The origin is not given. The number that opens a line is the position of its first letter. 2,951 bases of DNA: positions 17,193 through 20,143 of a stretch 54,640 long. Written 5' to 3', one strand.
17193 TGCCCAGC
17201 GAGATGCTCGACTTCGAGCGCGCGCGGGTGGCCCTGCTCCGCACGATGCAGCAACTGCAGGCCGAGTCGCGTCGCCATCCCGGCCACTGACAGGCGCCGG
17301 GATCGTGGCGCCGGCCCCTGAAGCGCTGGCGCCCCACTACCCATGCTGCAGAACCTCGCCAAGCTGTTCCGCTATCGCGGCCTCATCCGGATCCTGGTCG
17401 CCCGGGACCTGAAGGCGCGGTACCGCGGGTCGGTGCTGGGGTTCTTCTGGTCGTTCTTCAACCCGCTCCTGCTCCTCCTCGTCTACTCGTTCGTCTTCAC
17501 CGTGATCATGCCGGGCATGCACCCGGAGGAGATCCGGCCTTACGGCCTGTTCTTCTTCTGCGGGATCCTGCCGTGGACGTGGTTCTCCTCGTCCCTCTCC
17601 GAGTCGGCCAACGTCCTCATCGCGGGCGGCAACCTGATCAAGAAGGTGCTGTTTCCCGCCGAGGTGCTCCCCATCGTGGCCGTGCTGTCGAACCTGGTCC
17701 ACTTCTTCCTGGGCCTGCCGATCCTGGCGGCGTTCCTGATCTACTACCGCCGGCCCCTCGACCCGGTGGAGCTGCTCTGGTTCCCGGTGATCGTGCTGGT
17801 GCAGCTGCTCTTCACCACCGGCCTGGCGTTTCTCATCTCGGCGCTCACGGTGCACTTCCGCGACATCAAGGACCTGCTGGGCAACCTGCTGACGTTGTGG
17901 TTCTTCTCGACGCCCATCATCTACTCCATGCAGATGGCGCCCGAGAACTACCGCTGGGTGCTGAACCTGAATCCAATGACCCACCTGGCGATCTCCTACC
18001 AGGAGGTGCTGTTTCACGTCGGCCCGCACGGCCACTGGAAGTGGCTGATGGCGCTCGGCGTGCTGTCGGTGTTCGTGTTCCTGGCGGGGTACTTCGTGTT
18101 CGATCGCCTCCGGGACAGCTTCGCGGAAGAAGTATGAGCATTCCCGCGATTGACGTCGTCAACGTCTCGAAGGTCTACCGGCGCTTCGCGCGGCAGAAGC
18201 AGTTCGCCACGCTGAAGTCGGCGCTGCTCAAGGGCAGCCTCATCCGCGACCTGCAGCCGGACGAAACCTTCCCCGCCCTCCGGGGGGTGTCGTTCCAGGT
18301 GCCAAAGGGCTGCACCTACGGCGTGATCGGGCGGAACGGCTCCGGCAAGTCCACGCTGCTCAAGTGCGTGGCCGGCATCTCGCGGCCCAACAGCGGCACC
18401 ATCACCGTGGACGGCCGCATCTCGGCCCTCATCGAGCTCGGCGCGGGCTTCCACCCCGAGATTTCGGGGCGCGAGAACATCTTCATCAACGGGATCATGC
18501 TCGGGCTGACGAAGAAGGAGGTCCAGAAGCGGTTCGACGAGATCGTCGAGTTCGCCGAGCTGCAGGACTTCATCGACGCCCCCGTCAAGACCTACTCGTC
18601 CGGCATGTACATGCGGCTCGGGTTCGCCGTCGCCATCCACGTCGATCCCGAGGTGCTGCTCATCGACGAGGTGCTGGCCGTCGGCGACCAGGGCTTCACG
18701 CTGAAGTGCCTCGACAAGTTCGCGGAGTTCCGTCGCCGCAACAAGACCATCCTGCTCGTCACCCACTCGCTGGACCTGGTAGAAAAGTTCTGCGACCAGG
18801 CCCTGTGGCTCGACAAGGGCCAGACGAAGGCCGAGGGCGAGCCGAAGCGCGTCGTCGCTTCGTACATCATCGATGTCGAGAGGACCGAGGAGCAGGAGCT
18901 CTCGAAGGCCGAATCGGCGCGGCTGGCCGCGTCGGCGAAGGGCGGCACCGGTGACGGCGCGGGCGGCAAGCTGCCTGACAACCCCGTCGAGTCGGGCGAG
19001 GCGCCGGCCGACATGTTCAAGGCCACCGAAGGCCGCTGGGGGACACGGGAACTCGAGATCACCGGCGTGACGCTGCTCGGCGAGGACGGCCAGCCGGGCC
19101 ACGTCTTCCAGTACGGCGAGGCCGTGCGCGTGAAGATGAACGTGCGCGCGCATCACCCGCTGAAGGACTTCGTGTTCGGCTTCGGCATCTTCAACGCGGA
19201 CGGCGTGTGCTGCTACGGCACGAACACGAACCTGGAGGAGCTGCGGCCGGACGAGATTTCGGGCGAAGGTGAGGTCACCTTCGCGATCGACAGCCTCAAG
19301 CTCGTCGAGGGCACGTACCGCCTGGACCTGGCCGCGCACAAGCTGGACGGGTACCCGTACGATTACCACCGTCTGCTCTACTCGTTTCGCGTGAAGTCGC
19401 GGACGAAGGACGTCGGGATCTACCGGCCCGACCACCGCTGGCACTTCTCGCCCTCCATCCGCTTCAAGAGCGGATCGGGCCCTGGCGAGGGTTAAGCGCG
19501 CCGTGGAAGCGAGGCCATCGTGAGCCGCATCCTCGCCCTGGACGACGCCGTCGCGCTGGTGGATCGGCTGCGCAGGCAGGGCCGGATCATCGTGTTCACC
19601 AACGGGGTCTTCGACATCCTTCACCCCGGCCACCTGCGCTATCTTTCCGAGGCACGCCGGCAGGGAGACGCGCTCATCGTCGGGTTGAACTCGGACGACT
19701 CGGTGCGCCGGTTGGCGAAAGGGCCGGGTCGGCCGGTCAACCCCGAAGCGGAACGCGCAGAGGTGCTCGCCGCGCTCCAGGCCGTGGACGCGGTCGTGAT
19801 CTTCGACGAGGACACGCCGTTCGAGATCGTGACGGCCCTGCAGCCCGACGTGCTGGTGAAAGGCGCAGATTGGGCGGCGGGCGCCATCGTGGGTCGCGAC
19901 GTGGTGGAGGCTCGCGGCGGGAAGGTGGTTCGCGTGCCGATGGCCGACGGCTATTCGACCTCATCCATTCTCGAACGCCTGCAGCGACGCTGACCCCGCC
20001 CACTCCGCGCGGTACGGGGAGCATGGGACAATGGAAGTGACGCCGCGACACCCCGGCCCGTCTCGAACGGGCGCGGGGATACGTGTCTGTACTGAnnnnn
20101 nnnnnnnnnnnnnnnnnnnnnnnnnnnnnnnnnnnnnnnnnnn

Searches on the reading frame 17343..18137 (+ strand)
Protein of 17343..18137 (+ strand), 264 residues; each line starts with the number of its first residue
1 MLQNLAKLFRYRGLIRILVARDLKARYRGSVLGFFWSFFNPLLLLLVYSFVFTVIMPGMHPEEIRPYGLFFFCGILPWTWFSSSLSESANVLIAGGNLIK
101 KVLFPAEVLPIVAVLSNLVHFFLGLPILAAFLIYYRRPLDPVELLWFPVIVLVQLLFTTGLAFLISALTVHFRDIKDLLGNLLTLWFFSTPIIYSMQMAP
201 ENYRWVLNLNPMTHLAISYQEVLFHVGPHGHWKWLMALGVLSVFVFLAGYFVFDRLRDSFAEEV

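Call 58: search_protein_families(library=pfam, proteins=[window:17343-18137:+], max_evalue=0.00001)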
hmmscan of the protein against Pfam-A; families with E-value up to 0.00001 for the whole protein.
window:17343-18137:+ (264 aa): 1 family
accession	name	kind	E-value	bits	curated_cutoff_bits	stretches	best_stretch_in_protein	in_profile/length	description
PF01061.29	ABC2_membrane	-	2.6e-19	70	26.9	1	15-223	3-210/211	ABC-2 type transporter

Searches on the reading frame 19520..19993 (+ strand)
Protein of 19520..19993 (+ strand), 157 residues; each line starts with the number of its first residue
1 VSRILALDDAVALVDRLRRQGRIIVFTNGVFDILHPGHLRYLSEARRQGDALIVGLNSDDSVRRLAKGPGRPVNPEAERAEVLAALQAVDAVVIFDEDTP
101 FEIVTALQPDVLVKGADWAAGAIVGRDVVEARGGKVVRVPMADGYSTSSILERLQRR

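Call 58: search_protein_families(library=pfam, proteins=[window:19520-19993:+], max_evalue=0.00001)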
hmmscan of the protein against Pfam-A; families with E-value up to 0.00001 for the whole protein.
window:19520-19993:+ (157 aa): 1 family
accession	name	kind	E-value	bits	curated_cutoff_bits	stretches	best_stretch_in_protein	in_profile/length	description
PF01467.32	CTP_transf_like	-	3.3e-21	76.3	21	1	26-132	1-102/133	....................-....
